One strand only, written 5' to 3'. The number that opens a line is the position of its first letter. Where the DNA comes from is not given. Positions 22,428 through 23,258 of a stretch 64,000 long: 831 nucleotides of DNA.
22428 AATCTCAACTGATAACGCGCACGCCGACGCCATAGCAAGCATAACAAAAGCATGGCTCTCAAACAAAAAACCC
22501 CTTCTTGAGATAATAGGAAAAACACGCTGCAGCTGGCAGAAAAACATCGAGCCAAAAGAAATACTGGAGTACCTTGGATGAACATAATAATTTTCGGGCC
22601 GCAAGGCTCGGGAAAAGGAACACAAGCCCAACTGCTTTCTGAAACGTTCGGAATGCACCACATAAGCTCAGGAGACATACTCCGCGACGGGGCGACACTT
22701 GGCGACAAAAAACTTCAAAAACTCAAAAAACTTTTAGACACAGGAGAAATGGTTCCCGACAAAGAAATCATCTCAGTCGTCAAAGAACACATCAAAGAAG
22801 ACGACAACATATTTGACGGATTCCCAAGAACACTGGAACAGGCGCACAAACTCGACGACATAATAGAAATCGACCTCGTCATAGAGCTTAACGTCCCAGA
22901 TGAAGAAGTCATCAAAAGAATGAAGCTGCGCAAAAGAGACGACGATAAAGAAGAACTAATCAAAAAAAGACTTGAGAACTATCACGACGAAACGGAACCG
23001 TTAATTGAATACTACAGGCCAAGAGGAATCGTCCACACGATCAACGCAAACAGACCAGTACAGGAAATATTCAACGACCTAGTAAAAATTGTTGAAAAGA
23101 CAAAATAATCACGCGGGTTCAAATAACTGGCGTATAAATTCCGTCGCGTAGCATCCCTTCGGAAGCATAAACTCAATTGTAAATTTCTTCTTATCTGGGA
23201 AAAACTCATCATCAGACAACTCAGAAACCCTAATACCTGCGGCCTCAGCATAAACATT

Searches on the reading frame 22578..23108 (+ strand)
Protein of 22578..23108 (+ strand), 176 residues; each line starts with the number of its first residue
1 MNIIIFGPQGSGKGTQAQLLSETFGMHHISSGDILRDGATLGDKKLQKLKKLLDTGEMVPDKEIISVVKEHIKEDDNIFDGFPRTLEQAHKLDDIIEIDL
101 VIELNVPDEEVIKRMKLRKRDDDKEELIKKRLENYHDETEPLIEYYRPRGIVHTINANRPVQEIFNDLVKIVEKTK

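Call 6: search_protein_families(library=pfam, proteins=[window:22578-23108:+], max_evalue=0.01)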
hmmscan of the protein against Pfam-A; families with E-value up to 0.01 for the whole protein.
window:22578-23108:+ (176 aa): 9 families
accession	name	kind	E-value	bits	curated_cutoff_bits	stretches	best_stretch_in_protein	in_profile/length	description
PF00406.28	ADK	-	7.1e-42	143.5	26.8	1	5-150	1-150/151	Adenylate kinase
PF13207.12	AAA_17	-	1.6e-24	87.2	27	1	6-129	1-136/136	AAA domain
PF13238.12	AAA_18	-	4.1e-10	40.6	29.4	1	3-126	1-119/128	AAA domain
PF13671.12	AAA_33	-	5e-05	24.1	27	0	3-46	2-45/143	AAA domain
PF02223.23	Thymidylate_kin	-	0.00024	21.3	27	0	99-167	119-184/185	Thymidylate kinase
PF02224.24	Cytidylate_kin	-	0.00027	21.2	26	1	3-39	1-37/211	Cytidylate kinase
PF01712.25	dNK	-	0.0019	18.4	27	0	93-162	118-185/203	Deoxynucleoside kinase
PF00005.33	ABC_tran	-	0.0036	18.4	25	1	3-90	14-80/137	ABC transporter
PF13521.12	AAA_28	-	0.0051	17.5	27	0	3-52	2-53/164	AAA domain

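Call 8: find_encoding_contigs(protein=window:22578-23108:+, flank=10000, max_places=6)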
Protein window:22578-23108:+ (176 aa): 6 contigs read that carry it; 4 places shown.
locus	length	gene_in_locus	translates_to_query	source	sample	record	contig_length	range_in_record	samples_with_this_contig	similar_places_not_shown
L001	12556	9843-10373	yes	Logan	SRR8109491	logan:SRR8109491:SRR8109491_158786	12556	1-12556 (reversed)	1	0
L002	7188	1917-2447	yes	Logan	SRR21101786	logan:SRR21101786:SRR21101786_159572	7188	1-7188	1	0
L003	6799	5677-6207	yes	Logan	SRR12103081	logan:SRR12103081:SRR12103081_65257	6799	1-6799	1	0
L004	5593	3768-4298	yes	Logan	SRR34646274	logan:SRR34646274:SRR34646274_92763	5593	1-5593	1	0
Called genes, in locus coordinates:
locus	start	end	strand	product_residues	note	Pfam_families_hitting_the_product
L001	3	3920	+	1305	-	?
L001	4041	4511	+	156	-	-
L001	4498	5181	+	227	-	-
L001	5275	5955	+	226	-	-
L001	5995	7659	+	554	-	-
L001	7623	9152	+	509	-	-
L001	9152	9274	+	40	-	-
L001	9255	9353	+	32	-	-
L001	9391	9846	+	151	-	-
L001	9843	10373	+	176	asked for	PF00406:ADK, PF13207:AAA_17, PF13238:AAA_18, PF13671:AAA_33 (faint)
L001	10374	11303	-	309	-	PF01142:TruD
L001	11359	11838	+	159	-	-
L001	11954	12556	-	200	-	?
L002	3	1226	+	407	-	?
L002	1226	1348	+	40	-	-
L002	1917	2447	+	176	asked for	PF00406:ADK, PF13207:AAA_17, PF13238:AAA_18, PF13671:AAA_33 (faint)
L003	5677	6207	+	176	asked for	PF00406:ADK, PF13207:AAA_17, PF13238:AAA_18, PF13671:AAA_33 (faint)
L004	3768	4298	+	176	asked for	PF00406:ADK, PF13207:AAA_17, PF13238:AAA_18, PF13671:AAA_33 (faint)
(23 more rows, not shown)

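Call 86: list_cluster_members(proteins=[window:21887-22006:+, window:21990-22085:+, window:22578-23105:+])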
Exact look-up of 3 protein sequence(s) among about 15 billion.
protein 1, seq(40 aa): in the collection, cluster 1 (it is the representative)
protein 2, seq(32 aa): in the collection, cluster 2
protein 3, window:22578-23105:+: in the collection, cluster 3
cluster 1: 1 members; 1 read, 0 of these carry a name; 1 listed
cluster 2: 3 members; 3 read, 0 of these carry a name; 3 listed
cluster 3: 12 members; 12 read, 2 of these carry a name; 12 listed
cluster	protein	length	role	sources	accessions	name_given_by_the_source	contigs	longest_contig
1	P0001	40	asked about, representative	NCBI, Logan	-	-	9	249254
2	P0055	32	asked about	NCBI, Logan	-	-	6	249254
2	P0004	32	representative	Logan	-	-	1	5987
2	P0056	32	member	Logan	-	-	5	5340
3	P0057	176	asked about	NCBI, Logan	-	-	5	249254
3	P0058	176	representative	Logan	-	-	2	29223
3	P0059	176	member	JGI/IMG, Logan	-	adenylate kinase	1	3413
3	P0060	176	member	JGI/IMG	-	adenylate kinase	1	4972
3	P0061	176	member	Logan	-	-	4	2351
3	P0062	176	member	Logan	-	-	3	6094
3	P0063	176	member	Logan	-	-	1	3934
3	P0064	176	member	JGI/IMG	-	-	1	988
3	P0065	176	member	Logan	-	-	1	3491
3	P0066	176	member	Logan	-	-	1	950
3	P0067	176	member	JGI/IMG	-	-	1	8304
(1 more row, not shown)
